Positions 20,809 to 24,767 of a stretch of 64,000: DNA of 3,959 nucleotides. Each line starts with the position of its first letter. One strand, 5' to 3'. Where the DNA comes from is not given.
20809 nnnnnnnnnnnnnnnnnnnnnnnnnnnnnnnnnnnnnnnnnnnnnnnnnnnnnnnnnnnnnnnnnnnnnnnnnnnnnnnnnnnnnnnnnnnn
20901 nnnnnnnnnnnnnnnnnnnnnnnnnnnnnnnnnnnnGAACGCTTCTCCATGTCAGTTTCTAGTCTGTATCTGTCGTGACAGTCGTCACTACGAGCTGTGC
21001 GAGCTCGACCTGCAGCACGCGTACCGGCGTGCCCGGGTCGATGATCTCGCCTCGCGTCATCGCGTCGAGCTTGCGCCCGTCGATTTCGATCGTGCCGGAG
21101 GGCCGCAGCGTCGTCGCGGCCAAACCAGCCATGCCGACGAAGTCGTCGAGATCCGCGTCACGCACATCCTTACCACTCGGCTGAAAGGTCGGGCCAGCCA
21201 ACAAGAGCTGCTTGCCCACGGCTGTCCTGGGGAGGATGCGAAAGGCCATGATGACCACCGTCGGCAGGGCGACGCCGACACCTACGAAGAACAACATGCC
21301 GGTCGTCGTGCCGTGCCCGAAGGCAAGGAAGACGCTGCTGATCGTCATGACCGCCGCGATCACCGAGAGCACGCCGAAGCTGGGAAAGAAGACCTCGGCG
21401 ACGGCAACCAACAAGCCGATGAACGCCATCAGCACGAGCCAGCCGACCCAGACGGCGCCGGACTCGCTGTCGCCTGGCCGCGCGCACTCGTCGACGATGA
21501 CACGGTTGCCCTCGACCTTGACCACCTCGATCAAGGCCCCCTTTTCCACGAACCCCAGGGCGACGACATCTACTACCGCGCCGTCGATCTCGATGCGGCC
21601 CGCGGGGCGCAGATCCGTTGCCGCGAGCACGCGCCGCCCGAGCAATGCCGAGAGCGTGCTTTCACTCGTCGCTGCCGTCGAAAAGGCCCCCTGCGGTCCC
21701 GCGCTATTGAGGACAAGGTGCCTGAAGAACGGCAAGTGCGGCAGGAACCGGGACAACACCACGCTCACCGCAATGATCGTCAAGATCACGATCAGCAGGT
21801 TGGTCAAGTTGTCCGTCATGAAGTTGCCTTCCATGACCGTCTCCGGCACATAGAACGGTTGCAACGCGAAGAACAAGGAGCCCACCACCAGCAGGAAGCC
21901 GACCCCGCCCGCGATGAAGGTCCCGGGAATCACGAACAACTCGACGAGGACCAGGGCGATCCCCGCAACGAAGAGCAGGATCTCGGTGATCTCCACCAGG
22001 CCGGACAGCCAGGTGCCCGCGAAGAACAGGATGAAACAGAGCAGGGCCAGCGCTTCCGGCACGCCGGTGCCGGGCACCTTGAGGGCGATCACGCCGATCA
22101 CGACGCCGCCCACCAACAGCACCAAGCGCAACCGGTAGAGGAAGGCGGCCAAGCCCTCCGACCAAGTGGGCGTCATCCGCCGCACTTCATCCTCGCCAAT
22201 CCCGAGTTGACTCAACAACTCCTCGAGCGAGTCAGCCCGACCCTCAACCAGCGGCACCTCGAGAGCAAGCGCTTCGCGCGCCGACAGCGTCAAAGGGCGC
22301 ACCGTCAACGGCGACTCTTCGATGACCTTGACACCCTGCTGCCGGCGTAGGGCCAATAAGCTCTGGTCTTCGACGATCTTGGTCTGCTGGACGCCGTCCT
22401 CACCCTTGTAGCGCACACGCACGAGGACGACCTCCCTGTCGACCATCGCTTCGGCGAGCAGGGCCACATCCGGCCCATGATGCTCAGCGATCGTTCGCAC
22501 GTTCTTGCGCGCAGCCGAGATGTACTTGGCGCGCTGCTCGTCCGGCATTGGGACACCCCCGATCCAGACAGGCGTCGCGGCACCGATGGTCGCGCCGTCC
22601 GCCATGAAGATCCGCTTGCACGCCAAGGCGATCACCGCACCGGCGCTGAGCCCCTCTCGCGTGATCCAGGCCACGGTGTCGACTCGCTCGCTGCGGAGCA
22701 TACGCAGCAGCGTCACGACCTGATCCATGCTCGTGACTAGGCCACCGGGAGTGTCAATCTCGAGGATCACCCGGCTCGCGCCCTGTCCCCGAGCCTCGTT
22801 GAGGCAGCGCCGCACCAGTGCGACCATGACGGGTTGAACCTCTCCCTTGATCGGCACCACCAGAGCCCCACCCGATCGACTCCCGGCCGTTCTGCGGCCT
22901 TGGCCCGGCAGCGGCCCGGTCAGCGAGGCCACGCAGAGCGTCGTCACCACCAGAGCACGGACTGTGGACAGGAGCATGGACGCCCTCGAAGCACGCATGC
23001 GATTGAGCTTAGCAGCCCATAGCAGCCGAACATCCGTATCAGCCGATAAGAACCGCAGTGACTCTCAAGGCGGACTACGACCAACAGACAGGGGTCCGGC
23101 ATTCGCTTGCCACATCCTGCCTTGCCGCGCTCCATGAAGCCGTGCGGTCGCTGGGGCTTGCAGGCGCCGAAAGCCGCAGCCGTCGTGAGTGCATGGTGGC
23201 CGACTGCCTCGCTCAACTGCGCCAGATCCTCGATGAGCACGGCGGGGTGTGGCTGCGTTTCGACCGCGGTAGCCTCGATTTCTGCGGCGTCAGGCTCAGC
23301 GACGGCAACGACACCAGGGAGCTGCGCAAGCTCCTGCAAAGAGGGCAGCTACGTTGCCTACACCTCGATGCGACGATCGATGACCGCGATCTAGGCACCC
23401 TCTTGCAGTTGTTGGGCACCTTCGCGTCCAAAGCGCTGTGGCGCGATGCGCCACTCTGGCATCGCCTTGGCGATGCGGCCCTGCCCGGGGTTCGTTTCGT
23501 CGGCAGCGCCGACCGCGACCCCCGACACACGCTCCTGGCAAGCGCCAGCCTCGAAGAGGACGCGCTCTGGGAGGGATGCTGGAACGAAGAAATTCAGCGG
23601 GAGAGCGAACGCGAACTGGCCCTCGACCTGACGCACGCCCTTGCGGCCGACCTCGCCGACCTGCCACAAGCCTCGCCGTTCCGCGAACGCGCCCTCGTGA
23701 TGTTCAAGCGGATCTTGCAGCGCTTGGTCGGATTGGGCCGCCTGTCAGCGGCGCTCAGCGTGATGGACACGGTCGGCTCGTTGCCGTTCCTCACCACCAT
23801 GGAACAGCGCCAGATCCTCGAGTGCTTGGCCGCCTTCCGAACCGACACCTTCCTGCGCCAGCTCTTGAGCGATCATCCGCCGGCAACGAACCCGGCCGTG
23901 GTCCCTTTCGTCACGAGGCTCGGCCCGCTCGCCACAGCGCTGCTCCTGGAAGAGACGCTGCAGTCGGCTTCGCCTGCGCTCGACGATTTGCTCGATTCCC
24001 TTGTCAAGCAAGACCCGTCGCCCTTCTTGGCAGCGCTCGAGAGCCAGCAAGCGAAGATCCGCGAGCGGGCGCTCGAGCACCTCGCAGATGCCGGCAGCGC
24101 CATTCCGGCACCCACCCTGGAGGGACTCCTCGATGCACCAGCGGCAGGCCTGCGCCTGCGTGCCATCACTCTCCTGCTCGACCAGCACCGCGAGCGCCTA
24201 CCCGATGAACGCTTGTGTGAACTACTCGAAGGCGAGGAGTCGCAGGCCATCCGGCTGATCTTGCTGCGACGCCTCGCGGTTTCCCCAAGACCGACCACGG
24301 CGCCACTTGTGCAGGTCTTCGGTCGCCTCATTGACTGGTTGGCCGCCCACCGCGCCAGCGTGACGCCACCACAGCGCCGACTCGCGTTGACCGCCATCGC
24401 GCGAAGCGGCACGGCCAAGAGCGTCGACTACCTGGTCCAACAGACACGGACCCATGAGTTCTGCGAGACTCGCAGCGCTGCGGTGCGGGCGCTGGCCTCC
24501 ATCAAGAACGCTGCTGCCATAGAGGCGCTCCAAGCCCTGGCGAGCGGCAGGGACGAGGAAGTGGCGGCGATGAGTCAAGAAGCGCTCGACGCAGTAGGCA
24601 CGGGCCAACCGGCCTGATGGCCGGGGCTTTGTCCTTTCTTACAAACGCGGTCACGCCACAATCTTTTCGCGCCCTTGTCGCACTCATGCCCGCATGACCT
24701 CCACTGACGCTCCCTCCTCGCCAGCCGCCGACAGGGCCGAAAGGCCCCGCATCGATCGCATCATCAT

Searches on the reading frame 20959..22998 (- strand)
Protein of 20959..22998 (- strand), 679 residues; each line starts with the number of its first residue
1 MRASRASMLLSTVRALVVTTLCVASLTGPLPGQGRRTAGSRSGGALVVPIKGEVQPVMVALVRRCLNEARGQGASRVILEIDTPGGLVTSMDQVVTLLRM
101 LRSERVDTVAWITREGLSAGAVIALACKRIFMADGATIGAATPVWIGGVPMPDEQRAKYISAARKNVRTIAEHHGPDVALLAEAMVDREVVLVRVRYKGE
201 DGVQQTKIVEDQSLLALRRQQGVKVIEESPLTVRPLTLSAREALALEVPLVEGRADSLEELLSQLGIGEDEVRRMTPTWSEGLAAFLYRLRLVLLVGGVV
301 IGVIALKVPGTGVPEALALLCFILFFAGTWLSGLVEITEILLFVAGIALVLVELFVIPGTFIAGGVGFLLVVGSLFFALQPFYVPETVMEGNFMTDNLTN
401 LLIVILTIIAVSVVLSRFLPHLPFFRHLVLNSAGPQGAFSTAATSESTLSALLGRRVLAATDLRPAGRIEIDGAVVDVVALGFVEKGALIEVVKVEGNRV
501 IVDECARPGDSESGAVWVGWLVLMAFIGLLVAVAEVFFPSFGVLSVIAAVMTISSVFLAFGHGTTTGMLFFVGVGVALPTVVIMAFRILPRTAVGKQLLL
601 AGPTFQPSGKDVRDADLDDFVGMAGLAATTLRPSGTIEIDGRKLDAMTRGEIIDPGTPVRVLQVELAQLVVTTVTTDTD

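Call 7: search_protein_families(library=pfam, proteins=[window:20959-22998:-], max_evalue=0.001)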
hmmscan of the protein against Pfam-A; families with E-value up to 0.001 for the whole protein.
window:20959-22998:- (679 aa): 4 families
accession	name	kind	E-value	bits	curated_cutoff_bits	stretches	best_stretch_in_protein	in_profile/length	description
PF25145.1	NfeD1b_N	-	9.2e-30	104.1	40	1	47-196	4-145/189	NfeD1b, N-terminal domain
PF01957.25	NfeD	-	6.3e-22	78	29.1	2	451-503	3-56/57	NfeD-like C-terminal, partner-binding domain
PF24961.1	NfeD_membrane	-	1.2e-19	70.9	26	1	292-413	4-116/119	NfeD integral membrane domain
PF01972.22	SDH_protease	-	4.1e-05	23.2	31.3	1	79-152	96-165/286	ClpP-like SDH-type serine proteinase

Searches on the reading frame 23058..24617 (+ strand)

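Call 7: search_protein_families(library=pfam, proteins=[window:23058-24617:+], max_evalue=0.001)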
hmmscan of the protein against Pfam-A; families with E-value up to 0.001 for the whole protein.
window:23058-24617:+ (519 aa): 2 families
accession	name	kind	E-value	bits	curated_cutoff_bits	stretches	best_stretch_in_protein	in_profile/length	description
PF13646.12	HEAT_2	-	1.8e-09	38.2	27.7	1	436-510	13-87/88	HEAT repeats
PF11838.14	ERAP1_C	-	5.1e-07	29.9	38.2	1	396-503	127-231/318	ERAP1-like C-terminal domain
